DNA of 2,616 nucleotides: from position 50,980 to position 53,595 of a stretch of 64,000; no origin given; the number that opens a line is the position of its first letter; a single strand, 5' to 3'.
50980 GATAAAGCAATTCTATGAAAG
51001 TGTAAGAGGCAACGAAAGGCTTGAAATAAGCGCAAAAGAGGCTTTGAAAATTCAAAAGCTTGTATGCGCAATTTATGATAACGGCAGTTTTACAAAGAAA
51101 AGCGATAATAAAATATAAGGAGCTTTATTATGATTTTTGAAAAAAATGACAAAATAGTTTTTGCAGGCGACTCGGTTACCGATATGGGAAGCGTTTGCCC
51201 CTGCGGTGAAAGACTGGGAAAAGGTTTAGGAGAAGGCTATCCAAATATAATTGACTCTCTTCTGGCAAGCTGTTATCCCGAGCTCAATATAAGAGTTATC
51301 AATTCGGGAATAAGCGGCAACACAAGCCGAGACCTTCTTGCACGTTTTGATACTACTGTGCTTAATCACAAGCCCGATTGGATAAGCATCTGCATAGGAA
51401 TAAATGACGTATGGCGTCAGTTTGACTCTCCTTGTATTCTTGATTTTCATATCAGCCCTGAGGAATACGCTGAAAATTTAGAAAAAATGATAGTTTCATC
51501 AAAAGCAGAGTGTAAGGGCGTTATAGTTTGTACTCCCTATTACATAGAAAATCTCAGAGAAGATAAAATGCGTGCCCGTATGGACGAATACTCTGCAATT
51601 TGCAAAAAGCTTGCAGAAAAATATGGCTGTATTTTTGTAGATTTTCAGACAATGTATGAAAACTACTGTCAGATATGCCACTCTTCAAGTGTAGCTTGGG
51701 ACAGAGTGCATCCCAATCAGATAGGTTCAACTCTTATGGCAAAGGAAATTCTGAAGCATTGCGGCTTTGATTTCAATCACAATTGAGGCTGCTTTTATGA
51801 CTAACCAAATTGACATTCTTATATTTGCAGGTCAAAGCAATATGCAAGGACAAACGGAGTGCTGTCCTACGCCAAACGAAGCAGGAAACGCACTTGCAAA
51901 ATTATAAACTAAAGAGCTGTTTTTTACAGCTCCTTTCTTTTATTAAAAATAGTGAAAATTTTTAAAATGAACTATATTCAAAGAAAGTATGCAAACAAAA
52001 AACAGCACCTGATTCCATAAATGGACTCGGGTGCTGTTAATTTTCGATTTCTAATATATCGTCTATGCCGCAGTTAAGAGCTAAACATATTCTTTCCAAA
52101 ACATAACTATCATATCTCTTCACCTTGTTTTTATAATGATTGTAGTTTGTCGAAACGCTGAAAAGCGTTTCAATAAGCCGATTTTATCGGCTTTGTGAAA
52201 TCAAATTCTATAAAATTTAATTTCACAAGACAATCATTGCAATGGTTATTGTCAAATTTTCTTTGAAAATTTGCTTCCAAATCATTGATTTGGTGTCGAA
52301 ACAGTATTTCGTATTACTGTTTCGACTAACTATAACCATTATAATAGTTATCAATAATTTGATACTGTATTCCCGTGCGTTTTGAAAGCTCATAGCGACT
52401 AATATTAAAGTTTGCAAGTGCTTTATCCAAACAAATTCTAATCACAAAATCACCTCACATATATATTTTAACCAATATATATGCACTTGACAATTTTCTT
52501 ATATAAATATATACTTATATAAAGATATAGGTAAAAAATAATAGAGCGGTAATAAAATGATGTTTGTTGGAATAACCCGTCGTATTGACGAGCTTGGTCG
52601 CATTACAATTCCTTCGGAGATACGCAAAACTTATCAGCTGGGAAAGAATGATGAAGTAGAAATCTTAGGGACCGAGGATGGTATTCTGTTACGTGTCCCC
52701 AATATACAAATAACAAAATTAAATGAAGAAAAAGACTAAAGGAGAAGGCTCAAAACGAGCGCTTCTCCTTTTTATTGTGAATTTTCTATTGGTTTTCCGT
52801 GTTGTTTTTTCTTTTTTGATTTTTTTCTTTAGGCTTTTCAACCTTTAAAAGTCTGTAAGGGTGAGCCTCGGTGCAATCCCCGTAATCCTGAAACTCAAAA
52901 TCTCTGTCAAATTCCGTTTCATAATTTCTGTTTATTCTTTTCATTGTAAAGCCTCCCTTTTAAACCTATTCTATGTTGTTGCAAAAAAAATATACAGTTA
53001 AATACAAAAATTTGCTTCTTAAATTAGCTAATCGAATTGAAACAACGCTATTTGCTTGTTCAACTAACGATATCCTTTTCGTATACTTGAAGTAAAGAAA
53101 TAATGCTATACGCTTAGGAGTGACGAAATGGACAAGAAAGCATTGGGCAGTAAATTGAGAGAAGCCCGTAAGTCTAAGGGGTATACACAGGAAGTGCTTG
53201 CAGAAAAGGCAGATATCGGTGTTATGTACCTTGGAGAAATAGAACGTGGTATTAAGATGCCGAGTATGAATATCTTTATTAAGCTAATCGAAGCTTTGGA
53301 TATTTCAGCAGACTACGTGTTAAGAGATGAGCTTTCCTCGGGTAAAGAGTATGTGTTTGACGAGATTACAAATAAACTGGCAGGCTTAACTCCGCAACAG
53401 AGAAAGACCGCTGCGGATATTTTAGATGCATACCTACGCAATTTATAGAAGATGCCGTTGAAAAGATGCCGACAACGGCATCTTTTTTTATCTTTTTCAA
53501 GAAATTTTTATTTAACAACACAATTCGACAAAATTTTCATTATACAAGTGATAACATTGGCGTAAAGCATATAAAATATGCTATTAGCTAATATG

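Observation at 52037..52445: Small HTH gene split by a 202-bp TIR-bounded miniature element; removing it restores the reading frame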

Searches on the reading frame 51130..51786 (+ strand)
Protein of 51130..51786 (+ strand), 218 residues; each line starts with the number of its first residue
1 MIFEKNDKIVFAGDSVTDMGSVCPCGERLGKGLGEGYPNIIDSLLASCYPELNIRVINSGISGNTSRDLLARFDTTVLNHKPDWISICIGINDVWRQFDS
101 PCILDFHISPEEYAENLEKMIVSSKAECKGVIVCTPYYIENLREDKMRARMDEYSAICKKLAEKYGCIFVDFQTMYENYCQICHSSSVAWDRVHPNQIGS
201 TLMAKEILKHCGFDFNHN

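Call 14: find_encoding_contigs(protein=window:51130-51786:+, flank=4000, max_places=10)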
Protein window:51130-51786:+ (218 aa): 23 contigs read that carry it; 3 places shown.
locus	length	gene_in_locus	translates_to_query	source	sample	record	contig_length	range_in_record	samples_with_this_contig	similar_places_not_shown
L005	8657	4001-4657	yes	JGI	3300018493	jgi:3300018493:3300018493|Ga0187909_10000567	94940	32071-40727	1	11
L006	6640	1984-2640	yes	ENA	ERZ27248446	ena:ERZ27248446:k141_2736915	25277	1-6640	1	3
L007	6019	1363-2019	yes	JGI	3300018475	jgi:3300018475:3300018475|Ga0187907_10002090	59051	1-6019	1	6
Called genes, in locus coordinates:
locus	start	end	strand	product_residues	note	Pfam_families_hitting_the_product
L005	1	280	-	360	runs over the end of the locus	PF07454:SpoIIP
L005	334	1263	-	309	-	PF03418:Peptidase_A25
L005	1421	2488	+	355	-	PF13303:PTS_EIIC_2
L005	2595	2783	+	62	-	PF00269:SASP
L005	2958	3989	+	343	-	PF01408:GFO_IDH_MocA, PF02894:GFO_IDH_MocA_C, PF22725:GFO_IDH_MocA_C3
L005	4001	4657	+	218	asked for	PF00657:Lipase_GDSL, PF13472:Lipase_GDSL_2, PF04311:DUF459 (weak)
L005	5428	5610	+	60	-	PF04014:MazE_antitoxin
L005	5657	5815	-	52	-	-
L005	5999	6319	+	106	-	PF12844:HTH_19, PF13560:HTH_31, PF01381:HTH_3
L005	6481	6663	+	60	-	PF04014:MazE_antitoxin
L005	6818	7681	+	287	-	PF14808:TMEM164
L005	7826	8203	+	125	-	PF00392:GntR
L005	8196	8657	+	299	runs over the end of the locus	PF00005:ABC_tran, PF13304:AAA_21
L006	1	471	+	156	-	?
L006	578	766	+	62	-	PF00269:SASP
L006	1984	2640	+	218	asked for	PF00657:Lipase_GDSL, PF13472:Lipase_GDSL_2, PF04311:DUF459 (weak)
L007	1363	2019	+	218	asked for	PF00657:Lipase_GDSL, PF13472:Lipase_GDSL_2, PF04311:DUF459 (weak)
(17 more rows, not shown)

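Call 52: list_cluster_members(proteins=[window:51130-51786:+, window:50054-51118:+])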
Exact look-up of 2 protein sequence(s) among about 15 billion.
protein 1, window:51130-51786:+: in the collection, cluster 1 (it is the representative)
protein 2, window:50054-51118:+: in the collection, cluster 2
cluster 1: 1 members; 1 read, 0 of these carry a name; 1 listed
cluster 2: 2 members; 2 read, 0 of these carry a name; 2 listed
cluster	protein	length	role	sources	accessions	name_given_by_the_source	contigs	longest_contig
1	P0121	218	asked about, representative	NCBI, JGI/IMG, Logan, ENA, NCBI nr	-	-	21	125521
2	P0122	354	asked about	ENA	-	-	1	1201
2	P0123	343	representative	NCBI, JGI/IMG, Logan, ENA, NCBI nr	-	-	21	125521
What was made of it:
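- Tried and rejected: The cluster look-up returned no names (call 52).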

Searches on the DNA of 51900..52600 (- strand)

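Call 33: search_rna_families(source=window, start=51900, end=52600, threshold=evalue, max_evalue=10)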
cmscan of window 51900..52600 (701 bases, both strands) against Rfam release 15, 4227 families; matches with E-value up to 10: 28.
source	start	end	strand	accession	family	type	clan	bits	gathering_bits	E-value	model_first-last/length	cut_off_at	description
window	51915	52007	-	RF03955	MIR2934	Gene; miRNA;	-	24.3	100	0.049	1-113/113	no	MIR2934 microRNA precursor family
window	52127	52201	+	RF00187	SNORD102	Gene; snRNA; snoRNA; CD-box;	-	21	47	1.4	1-72/72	no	Small nucleolar RNA SNORD102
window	51904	51960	-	RF02064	STnc370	Gene; sRNA;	-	20.3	54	6.5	1-71/71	no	Enterobacterial sRNA STnc370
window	51915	52007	+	RF03955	MIR2934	Gene; miRNA;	-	20.2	100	0.53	1-113/113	no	MIR2934 microRNA precursor family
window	51906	52051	-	RF04184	BTnc060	Gene; sRNA;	-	19.7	228.9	1.4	1-213/213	no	Bacteroides sRNA BTnc060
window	51955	52032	+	RF02693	psm_mec_RNA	Gene; sRNA;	-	19.2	85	5.6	1-143/143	no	psm_mec locus RNA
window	52288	52363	+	RF02693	psm_mec_RNA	Gene; sRNA;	-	19.1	85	6.1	1-143/143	no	psm_mec locus RNA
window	51906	52052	+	RF02729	JA01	Gene; sRNA;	-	19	111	1.7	1-153/153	no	Aggregatibacter sRNA JA01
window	51978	52045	-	RF02579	tsr26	Gene; sRNA;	-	18.9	141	4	1-122/122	no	S. aureus tsr26 small RNA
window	52171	52260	-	RF02394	sau-63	Gene; sRNA;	-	18.4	100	0.81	1-98/98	no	Staphylococcus sRNA sau-63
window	51975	52046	+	RF02054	STnc420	Gene; sRNA;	-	18.3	70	1.1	1-58/58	no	Salmonella enterica sRNA STnc420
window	52185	52235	-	RF03926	MIR1435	Gene; miRNA;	-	18.1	94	6.9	1-186/186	no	MIR1435 microRNA precursor family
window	52151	52272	-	RF02384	FasX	Gene; sRNA;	-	17.9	100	1.8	1-205/205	no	FasX small RNA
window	52129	52346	+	RF04128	MIR8562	Gene; miRNA;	-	17.8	211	0.91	1-242/242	no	MIR8562 microRNA precursor family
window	51916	52006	+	RF03933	MIR6445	Gene; miRNA;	-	17.8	100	1.3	1-117/117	no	MIR6445 microRNA precursor family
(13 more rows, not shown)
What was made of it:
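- On Known structured RNA family (Rfam 15), including introns and ribozymes: Within the element itself the best match is 21 bits against a cut-off of 47; the best in the scanned 51900-52600 region is 24 bits against a cut-off of 100, just outside the element (call 33).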

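Call 43: search_dna_similar(query=window:52131-52344:-, collection=phages, mode=distant, max_evalue=0.01)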
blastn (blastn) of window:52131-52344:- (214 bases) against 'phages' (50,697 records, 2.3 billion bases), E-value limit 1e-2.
No match.
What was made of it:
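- Tried and rejected: Phages gave none (call 43).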

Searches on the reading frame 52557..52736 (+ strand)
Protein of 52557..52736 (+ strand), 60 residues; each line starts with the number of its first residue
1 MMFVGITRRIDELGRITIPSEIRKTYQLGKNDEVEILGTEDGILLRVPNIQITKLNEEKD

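Call 9: search_protein_families(library=pfam, proteins=[window:52557-52736:+], max_evalue=0.01)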
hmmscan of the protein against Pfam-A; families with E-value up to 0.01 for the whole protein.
seq(60 aa): 2 families
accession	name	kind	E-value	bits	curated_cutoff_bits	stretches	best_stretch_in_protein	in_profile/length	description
PF04014.23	MazE_antitoxin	-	6e-09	36.2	24.7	1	8-46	2-41/48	Antidote-toxin recognition MazE, bacterial antitoxin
PF15937.10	PrlF_antitoxin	-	0.0029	18.2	32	1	12-44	6-38/99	prlF antitoxin for toxin YhaV_toxin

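Call 66: search_protein_families(library=ncbifam, proteins=[window:52557-52736:+], max_evalue=0.01)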
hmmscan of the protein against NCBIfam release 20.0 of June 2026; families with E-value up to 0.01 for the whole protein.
seq(60 aa): 3 families
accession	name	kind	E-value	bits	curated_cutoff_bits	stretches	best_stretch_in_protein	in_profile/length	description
TIGR01439.1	lp_hng_hel_AbrB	domain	3.3e-10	39.5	28.3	1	7-46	1-41/44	transcriptional regulator, AbrB family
TIGR02851.1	spore_V_T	equivalog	6.9e-09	35.8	235.9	1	4-44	3-43/180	stage V sporulation protein T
NF007429.0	PRK09974.1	equivalog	0.0019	18.1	125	1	10-43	17-50/114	type II toxin-antitoxin system PrlF family antitoxin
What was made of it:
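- On HTH_26 (PF13443) Cro/C1-type regulator (the interrupted gene): No NCBIfam name (call 66).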

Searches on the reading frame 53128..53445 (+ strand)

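Call 9: search_protein_families(library=pfam, proteins=[window:53128-53445:+], max_evalue=0.01)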
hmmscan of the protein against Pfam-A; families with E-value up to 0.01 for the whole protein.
seq(106 aa): 4 families
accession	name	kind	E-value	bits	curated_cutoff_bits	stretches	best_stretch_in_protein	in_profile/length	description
PF01381.28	HTH_3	-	1.9e-15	57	23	1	10-63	1-54/55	Helix-turn-helix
PF12844.13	HTH_19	-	6.3e-10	39.2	30.2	1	7-66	1-60/64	Helix-turn-helix domain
PF13560.12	HTH_31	-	6.2e-09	36.5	27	1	5-62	1-59/64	Helix-turn-helix domain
PF13413.12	HTH_25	-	0.00044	20.5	24.6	1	10-41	2-33/62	Helix-turn-helix domain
